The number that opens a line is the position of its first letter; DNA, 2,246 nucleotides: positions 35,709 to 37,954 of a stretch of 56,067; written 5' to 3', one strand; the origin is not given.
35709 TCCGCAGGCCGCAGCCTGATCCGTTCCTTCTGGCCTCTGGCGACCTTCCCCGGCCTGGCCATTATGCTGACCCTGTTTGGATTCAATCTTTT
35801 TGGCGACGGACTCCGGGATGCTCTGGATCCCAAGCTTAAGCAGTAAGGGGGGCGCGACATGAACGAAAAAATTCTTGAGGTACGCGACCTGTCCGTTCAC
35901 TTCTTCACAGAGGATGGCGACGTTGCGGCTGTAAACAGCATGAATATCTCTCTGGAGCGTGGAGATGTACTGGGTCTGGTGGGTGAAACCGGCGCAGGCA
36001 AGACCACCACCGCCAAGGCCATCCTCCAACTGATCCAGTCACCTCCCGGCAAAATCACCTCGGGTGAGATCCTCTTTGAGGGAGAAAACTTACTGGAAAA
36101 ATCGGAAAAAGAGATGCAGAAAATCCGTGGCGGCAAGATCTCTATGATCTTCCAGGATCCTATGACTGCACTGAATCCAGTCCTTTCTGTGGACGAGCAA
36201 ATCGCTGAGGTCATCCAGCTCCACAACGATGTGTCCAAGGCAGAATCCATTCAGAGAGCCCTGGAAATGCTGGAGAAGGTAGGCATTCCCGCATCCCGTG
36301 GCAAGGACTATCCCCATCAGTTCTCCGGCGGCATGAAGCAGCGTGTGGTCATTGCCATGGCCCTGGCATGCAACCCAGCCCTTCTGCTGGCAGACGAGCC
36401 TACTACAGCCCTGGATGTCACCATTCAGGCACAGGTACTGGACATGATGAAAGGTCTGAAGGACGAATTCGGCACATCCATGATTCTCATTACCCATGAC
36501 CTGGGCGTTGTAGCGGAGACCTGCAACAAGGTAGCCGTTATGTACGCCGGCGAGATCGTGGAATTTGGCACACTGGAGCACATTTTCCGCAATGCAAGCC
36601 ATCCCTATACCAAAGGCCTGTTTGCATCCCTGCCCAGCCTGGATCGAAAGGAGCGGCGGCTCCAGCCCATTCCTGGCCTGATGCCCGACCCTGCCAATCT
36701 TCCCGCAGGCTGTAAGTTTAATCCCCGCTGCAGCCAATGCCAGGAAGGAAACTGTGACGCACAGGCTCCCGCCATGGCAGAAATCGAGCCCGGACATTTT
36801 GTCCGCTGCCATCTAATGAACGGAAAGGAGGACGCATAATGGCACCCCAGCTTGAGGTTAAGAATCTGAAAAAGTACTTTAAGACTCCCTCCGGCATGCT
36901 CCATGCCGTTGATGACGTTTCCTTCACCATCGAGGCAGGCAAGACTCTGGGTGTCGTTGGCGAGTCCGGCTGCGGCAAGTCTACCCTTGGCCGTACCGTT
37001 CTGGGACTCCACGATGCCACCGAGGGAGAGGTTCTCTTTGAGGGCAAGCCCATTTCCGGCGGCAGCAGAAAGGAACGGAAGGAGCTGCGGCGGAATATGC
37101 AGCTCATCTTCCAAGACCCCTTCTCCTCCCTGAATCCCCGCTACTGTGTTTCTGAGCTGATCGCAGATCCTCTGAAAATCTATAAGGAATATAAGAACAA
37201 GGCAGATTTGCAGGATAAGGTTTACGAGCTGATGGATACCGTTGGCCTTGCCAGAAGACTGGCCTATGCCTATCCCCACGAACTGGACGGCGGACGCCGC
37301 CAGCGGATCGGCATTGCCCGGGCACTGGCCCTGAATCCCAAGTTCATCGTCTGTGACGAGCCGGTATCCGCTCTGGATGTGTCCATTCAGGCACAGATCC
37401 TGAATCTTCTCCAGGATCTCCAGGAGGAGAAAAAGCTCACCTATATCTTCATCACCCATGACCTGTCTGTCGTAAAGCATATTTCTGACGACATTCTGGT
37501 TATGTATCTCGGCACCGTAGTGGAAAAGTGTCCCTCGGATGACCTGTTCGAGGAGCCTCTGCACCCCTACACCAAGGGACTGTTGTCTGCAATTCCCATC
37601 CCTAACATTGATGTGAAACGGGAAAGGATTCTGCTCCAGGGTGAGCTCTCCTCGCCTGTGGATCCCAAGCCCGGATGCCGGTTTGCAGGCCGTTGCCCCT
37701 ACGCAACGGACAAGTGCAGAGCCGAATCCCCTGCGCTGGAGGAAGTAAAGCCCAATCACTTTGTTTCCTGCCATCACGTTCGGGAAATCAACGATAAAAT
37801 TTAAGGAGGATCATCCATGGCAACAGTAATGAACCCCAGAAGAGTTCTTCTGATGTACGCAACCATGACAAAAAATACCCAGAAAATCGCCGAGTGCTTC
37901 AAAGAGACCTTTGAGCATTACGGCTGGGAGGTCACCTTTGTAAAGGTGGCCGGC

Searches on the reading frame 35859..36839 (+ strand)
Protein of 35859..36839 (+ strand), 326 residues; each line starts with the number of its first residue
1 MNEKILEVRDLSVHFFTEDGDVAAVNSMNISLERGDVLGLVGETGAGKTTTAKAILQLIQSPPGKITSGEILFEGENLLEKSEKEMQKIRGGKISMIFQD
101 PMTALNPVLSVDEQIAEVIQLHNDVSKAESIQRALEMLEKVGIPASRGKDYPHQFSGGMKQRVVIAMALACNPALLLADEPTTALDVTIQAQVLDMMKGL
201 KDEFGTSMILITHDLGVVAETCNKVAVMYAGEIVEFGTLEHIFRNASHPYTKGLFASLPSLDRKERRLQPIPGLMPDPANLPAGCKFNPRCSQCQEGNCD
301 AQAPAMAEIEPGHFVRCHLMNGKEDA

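Call 7: search_protein_families(library=pfam, proteins=[window:35859-36839:+], max_evalue=0.01)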
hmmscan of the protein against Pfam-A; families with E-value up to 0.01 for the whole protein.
window:35859-36839:+ (326 aa): 7 families
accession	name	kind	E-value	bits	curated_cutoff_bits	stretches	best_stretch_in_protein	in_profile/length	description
PF00005.33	ABC_tran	-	2.7e-31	109.4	25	1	26-183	2-137/137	ABC transporter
PF08352.17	oligo_HPY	-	1e-19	71.1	27.1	1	234-297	1-64/65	Oligopeptide/dipeptide transporter, C-terminal region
PF13304.12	AAA_21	-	6.7e-07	30.1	27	1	147-218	230-303/304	AAA domain, putative AbiEii toxin, Type IV TA system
PF02463.25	SMC_N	-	6.8e-05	22.8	40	1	38-227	27-211/220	RecF/RecN/SMC N terminal domain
PF00004.35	AAA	-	0.0013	19.6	21.2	1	40-113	3-65/131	ATPase family associated with various cellular activities (AAA)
PF02367.23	TsaE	-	0.0019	18.6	26.6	1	28-68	14-53/128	Threonylcarbamoyl adenosine biosynthesis protein TsaE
PF13401.12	AAA_22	-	0.0044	17.8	27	1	38-90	8-33/130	AAA domain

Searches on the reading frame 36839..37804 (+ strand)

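Call 7: search_protein_families(library=pfam, proteins=[window:36839-37804:+], max_evalue=0.01)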
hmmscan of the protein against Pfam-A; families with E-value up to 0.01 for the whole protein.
window:36839-37804:+ (321 aa): 6 families
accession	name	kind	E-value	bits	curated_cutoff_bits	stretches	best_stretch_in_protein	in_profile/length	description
PF00005.33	ABC_tran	-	5.1e-31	108.5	25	1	25-176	2-136/137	ABC transporter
PF08352.17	oligo_HPY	-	8.6e-19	68.1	27.1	1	228-293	1-65/65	Oligopeptide/dipeptide transporter, C-terminal region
PF13304.12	AAA_21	-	3.1e-05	24.6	27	0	162-212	251-303/304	AAA domain, putative AbiEii toxin, Type IV TA system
PF13401.12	AAA_22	-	8.1e-05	23.4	27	1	39-205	10-121/130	AAA domain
PF02463.25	SMC_N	-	0.0071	16.2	40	0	37-215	27-205/220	RecF/RecN/SMC N terminal domain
PF13166.12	AAA_13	-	0.0095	15.1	36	1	166-217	526-579/713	AAA domain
